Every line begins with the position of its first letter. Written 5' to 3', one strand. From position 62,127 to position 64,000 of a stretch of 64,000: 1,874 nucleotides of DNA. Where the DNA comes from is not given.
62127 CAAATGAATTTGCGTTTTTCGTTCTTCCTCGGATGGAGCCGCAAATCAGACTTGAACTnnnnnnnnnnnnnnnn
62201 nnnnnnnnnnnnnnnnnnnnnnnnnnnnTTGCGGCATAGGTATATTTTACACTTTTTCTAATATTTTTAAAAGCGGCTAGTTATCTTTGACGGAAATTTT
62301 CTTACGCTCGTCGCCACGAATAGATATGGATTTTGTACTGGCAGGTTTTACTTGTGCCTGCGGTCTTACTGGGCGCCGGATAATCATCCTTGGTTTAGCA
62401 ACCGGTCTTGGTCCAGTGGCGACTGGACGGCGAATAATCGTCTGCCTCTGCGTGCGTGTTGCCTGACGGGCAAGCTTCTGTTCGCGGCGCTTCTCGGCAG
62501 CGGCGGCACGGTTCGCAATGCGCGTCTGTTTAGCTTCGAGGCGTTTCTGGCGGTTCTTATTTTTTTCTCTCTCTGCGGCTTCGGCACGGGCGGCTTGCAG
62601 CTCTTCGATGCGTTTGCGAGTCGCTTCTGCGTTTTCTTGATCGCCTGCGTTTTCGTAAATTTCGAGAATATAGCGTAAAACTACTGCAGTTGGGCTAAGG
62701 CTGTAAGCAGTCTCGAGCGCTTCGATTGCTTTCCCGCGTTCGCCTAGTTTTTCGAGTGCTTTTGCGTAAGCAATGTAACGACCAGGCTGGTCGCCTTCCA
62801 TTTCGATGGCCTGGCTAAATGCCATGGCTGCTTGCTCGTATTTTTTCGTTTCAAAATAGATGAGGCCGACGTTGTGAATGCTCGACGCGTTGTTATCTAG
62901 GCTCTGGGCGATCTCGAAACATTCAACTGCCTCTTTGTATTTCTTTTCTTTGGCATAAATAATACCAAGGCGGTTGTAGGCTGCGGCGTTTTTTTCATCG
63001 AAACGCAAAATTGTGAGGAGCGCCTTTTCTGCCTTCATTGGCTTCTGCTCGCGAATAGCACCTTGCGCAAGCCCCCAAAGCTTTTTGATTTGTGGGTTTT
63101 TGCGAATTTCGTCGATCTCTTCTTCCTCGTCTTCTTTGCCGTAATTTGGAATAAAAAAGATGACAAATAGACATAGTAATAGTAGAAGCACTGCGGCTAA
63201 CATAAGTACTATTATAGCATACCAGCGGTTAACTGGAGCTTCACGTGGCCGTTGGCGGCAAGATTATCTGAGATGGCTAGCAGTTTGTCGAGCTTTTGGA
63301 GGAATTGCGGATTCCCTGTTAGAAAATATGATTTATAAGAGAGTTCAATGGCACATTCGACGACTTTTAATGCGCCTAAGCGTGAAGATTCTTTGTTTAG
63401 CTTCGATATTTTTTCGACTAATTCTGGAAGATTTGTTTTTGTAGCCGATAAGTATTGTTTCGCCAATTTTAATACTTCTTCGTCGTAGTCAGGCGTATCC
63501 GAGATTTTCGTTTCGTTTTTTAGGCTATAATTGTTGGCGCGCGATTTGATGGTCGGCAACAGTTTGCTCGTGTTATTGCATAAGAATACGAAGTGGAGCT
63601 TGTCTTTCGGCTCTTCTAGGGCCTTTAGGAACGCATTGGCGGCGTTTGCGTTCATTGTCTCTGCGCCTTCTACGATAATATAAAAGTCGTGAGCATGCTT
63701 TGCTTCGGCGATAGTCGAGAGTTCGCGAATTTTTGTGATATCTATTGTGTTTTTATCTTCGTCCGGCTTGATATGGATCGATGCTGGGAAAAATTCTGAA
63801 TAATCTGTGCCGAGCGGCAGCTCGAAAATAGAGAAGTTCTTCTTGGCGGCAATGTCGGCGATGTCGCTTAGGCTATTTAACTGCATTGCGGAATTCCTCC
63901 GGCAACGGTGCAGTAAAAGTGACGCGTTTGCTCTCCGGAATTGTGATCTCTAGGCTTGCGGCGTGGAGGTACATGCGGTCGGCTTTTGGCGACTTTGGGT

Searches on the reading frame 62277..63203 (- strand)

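Call 8: search_protein_families(library=pfam, proteins=[window:62277-63203:-], max_evalue=0.001)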
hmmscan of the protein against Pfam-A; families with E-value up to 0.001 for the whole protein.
window:62277-63203:- (308 aa): 16 families
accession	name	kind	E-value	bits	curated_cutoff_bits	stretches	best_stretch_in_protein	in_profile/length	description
PF13181.12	TPR_8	-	3.8e-15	55.1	25.7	1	73-105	1-33/34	Tetratricopeptide repeat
PF00515.34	TPR_1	-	1.6e-13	50.3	27.8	1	73-103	1-31/34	Tetratricopeptide repeat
PF13424.12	TPR_12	-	3.5e-12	46.8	30.1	2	73-135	3-74/77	Tetratricopeptide repeat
PF07719.23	TPR_2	-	4.2e-12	45.6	27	1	73-105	1-33/34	Tetratricopeptide repeat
PF13414.12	TPR_11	-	1.6e-08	34.5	26.8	0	113-154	1-42/42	TPR repeat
PF23914.1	TPR_CcmH_CycH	-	9.6e-08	32.5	42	0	52-102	97-150/158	Cytochrome c-type biogenesis protein H TPR domain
PF12895.13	ANAPC3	-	2.4e-07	31.4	27.2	1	87-165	3-81/82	Anaphase-promoting complex, cyclosome, subunit 3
PF13371.12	TPR_9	-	3.6e-07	30.5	35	0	79-140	1-63/73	Tetratricopeptide repeat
PF13431.12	TPR_17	-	3.9e-07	30.3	24.4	0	62-93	2-33/34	Tetratricopeptide repeat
PF14559.12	TPR_19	-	5.4e-07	30.3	25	1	117-165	2-50/68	Tetratricopeptide repeat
PF25063.1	ARM_TT21_C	-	2.4e-06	28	35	1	45-107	101-163/209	Tetratricopeptide repeat protein 21 C-terminal ARM domain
PF13374.12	TPR_10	-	3.6e-06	27.2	27.5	0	73-97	2-26/42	Tetratricopeptide repeat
PF13432.12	TPR_16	-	3.7e-06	27.7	32.7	1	45-104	3-62/65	Tetratricopeptide repeat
PF13428.12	TPR_14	-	1e-05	26.2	23.5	0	143-177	4-38/44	Tetratricopeptide repeat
PF13176.12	TPR_7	-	0.00023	21.4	27.9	0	75-103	1-31/36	Tetratricopeptide repeat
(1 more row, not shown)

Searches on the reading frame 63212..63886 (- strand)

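Call 8: search_protein_families(library=pfam, proteins=[window:63212-63886:-], max_evalue=0.001)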
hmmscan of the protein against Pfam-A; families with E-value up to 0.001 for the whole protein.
window:63212-63886:- (224 aa): 1 family
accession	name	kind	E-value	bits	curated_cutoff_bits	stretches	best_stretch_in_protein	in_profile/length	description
PF13177.12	DNA_pol3_delta2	-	3.7e-19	69.7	27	1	38-124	73-159/161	DNA polymerase III, delta subunit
